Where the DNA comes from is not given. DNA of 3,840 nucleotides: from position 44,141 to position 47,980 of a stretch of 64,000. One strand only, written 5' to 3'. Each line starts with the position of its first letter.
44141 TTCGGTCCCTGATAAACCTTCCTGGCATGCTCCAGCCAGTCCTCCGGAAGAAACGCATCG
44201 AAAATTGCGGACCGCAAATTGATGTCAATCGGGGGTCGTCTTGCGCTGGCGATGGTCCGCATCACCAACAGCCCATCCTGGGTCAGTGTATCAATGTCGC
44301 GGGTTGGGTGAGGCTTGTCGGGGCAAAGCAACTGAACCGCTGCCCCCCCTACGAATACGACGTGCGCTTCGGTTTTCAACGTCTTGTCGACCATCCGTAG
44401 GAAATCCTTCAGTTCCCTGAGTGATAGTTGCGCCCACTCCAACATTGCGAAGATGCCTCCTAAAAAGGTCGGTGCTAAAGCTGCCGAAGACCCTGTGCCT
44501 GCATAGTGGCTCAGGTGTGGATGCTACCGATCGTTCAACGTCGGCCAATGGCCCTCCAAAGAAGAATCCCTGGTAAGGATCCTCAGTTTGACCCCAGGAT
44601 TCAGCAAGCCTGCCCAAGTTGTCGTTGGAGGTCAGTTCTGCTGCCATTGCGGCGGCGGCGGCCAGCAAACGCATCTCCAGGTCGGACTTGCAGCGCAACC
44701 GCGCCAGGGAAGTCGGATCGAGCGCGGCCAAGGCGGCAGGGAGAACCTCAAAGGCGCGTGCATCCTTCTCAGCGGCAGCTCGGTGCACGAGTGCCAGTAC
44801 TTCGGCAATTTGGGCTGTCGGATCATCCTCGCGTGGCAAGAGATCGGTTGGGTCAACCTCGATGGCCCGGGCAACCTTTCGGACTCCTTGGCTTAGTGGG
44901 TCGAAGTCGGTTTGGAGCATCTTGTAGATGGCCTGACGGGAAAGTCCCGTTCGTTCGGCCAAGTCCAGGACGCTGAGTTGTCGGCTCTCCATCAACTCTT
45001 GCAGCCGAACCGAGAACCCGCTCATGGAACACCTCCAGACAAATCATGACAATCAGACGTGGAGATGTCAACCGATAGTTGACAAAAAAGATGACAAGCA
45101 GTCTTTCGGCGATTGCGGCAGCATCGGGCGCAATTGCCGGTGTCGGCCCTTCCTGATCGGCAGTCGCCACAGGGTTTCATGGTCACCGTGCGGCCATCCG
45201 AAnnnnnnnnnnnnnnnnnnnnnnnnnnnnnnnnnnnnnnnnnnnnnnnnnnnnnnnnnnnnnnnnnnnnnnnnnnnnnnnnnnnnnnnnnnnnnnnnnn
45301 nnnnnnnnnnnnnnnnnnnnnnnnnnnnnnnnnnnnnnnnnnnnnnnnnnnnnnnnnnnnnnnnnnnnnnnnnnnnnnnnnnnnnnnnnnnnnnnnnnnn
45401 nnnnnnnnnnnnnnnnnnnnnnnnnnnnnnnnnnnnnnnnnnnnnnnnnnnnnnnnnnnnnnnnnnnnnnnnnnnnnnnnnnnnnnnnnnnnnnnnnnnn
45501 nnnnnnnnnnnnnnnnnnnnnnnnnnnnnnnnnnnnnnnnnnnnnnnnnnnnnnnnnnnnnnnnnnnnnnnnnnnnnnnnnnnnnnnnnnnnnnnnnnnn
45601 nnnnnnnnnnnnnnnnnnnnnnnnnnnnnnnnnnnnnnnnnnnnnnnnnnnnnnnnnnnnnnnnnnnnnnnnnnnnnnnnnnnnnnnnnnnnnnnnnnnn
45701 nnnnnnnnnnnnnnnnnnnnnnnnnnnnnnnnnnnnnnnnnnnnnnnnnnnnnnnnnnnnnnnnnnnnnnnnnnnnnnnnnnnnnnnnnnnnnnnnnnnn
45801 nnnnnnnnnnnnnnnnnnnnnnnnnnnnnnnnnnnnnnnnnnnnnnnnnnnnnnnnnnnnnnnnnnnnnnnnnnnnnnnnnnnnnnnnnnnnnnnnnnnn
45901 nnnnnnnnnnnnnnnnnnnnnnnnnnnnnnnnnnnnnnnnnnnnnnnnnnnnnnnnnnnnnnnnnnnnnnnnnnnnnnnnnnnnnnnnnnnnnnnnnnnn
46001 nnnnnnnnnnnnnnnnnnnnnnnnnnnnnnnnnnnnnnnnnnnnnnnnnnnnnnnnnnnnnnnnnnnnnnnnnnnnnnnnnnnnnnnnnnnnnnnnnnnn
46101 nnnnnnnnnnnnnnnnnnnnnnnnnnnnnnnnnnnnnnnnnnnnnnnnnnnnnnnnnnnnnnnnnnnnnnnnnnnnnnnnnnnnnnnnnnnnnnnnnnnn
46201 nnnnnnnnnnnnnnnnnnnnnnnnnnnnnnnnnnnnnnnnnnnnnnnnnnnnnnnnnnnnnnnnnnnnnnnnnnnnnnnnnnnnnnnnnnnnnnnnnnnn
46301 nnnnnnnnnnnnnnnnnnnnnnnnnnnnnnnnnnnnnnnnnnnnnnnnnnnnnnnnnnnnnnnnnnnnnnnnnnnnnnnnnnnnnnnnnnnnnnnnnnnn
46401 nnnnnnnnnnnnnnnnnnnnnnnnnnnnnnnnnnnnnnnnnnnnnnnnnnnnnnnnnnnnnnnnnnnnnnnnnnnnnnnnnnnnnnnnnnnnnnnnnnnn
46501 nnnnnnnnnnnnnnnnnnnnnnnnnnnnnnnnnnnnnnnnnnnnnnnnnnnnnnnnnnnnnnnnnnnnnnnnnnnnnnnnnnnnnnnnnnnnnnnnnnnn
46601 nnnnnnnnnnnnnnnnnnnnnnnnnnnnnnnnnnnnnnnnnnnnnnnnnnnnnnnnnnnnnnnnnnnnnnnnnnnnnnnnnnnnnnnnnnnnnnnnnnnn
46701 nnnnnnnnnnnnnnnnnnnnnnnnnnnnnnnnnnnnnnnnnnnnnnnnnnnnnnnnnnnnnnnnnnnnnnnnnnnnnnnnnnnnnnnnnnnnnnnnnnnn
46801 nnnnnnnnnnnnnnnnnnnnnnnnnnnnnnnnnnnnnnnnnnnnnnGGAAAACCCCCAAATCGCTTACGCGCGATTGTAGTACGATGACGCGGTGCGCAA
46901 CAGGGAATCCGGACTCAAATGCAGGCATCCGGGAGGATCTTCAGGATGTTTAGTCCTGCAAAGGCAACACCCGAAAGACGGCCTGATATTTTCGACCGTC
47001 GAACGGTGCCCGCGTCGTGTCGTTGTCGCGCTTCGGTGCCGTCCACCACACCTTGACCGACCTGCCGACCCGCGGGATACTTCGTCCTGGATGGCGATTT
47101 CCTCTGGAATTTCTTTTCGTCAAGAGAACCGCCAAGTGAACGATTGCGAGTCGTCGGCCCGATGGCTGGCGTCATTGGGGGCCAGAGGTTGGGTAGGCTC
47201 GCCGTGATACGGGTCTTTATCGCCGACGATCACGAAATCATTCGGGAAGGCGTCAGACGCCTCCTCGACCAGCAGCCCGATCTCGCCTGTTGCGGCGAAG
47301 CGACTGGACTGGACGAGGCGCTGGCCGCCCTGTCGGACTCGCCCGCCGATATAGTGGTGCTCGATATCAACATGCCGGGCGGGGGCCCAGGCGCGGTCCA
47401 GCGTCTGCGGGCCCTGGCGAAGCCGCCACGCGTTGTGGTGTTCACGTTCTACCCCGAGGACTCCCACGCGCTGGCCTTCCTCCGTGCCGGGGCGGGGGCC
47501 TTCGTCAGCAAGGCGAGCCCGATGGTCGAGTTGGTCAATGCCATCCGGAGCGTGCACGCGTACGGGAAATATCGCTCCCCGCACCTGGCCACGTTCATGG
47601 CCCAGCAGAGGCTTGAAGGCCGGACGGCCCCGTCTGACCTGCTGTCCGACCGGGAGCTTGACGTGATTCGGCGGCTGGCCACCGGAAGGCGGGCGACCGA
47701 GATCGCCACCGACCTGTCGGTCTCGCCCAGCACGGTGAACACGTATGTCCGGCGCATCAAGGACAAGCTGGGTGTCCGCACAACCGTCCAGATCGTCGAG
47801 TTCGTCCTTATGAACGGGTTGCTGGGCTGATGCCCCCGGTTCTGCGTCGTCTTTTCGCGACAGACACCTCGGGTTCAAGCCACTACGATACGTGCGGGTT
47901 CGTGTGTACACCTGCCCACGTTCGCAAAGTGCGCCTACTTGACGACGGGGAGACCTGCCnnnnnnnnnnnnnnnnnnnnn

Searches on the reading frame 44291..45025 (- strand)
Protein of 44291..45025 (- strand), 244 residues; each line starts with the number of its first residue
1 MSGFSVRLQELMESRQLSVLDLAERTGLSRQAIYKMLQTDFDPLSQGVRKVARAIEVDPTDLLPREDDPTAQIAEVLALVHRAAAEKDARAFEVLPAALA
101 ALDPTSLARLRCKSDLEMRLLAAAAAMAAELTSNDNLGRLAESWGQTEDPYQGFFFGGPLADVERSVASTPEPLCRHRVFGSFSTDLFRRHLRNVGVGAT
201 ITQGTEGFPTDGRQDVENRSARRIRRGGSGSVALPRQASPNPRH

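Call 76: search_protein_families(library=pfam, proteins=[window:44291-45025:-], max_evalue=0.001)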
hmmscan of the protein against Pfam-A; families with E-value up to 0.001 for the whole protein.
window:44291-45025:- (244 aa): 3 families
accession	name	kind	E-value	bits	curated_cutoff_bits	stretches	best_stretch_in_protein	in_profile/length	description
PF13443.12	HTH_26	-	4.3e-08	33.7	22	1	7-68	1-63/63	Cro/C1-type HTH DNA-binding domain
PF21716.3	dnstrm_HI1420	-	8.6e-05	22.8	27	1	20-58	47-85/90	Probable addiction module antidote protein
PF08279.18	HTH_11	-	0.00056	20.2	25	0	8-38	6-37/55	HTH domain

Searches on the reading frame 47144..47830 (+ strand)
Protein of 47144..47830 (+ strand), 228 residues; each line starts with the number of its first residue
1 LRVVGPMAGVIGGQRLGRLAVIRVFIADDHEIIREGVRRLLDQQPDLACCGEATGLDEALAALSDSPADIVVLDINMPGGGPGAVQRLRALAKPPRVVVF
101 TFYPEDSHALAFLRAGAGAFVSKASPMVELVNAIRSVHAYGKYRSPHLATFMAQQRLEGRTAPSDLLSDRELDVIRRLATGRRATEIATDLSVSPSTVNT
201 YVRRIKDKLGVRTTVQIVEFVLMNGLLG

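Call 12: search_protein_families(library=pfam, proteins=[window:47144-47830:+], max_evalue=0.01)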
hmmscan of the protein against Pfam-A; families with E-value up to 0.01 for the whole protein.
window:47144-47830:+ (228 aa): 5 families
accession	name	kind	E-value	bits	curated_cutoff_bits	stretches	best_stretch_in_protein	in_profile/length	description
PF00072.30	Response_reg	-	1.4e-18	67.5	30.2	1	24-135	1-111/111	Response regulator receiver domain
PF00196.25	GerE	-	2.5e-14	53.1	23.5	1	166-220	2-56/57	Bacterial regulatory proteins, luxR family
PF13384.12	HTH_23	-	0.0003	21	24.6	1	170-205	6-41/50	Homeodomain-like domain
PF08281.18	Sigma70_r4_2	-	0.00075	19.5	25.7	1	185-209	30-54/54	Sigma-70, region 4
PF08279.18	HTH_11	-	0.0047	17.2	25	1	170-209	1-43/55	HTH domain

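Call 23: find_encoding_contigs(protein=window:47144-47830:+, flank=10000, max_places=4)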
Protein window:47144-47830:+ (228 aa): no gene with exactly this product is on record in the collection.

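Call 53: search_protein_families(library=ncbifam, proteins=[window:47162-47830:+], max_evalue=0.01)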
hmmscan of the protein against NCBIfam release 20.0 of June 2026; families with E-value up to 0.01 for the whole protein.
window:47162-47830:+ (222 aa): 57 families (the best 25 are shown)
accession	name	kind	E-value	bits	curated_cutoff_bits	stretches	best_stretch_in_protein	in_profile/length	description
NF007018.1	PRK09483.1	equivalog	3.5e-39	134.7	280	1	15-220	1-208/217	UvrY/SirA/GacA family response regulator transcription factor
NF052445.1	RespRegMctR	equivalog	1.3e-32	112.9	300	1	16-220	2-204/205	two-component system response regulator MctR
NF047785.1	respo_reg_MadR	equivalog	9.7e-31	106.7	300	1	16-212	1-200/209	MadR family response regulator transcription factor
NF007708.0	PRK10403.1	equivalog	8.2e-28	97.3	343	1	16-211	7-204/215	nitrate/nitrite response regulator protein NarP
NF007935.0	PRK10651.1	equivalog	1.2e-26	93.2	250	1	17-212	8-207/216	two-component system response regulator NarL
NF011896.0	PRK15369.1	equivalog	9.2e-26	90.8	242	1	15-215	3-204/211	two component system response regulator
NF007685.0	PRK10360.1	equivalog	1e-24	87.4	258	1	16-212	2-189/196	response regulator transcription factor UhpA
NF007403.0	PRK09935.1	equivalog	1.4e-22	80.3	271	1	17-217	5-206/210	fimbria biosynthesis transcriptional regulator FimZ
NF007419.0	PRK09958.1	equivalog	7.5e-20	71.4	251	1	19-218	4-201/204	acid-sensing system DNA-binding response regulator EvgA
NF006900.1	PRK09390.1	equivalog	8.2e-15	54.9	255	1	17-218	6-200/203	response regulator FixJ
NF041830.1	RR_TF_ErdR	exception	1.3e-14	54.5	390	1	17-211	3-201/213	response regulator transcription factor ErdR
NF008098.0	PRK10840.1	equivalog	1.6e-12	47.4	235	1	16-214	4-204/216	response regulator transcription factor RcsB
NF001965.0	PRK00742.1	subfamily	3.1e-12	46.4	293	1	15-119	3-109/357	chemotaxis-specific protein-glutamate methyltransferase CheB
TIGR03541.1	reg_near_HchA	equivalog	8.5e-12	45.1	215.6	1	144-219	153-230/232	PA1136 family autoinducer-binding transcriptional regulator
TIGR02875.1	spore_0_A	equivalog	4.4e-10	39.2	200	1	16-134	3-124/262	sporulation transcription factor Spo0A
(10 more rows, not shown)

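Call 55: search_solved_structures(query=window:47162-47830:+, max_evalue=1e-10, show_alignments=1)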
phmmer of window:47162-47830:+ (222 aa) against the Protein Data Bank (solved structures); distinct sequences matched with E-value up to 1e-10: 16.
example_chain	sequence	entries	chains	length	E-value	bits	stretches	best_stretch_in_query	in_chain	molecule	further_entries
3cz5_A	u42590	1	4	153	1e-25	93.8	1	13-155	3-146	Two-component response regulator, LuxR family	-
3c3w_A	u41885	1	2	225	1.9e-22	83.2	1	16-214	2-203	TWO COMPONENT TRANSCRIPTIONAL REGULATORY PROTEIN DEVR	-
4yn8_A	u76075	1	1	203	4.3e-22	82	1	11-208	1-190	Response regulator ChrA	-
1a04_A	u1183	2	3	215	1e-20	77.5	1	18-214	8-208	NITRATE/NITRITE RESPONSE REGULATOR PROTEIN NARL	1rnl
4ldz_A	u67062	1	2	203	1.2e-20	77.2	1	14-212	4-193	Transcriptional regulatory protein DesR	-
7ve6_A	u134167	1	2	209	4.5e-20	75.4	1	16-220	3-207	Response regulator protein VraR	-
4gvp_A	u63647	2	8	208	5.8e-20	75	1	16-220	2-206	Response regulator protein vraR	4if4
5hev_A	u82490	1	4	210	1.4e-18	70.5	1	16-220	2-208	Response regulator protein VraR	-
4zmr_A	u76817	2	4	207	2.3e-16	63.3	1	15-209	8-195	Response regulator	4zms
4hye_A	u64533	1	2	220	4.5e-16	62.3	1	16-209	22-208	Response regulator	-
5f64_A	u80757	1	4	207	5e-14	55.6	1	17-218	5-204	Positive transcription regulator EvgA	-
8zwn_A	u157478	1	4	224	6.1e-14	55.4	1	17-218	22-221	DNA-binding transcriptional activator EvgA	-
9xzo_A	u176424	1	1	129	6.8e-12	48.7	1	17-130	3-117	De novo protein M1X0B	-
4le0_A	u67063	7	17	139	1.5e-11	47.5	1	14-142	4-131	Transcriptional regulatory protein DesR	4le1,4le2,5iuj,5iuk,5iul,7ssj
7ssi_C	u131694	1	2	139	2.9e-11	46.6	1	14-142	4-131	Transcriptional regulatory protein DesR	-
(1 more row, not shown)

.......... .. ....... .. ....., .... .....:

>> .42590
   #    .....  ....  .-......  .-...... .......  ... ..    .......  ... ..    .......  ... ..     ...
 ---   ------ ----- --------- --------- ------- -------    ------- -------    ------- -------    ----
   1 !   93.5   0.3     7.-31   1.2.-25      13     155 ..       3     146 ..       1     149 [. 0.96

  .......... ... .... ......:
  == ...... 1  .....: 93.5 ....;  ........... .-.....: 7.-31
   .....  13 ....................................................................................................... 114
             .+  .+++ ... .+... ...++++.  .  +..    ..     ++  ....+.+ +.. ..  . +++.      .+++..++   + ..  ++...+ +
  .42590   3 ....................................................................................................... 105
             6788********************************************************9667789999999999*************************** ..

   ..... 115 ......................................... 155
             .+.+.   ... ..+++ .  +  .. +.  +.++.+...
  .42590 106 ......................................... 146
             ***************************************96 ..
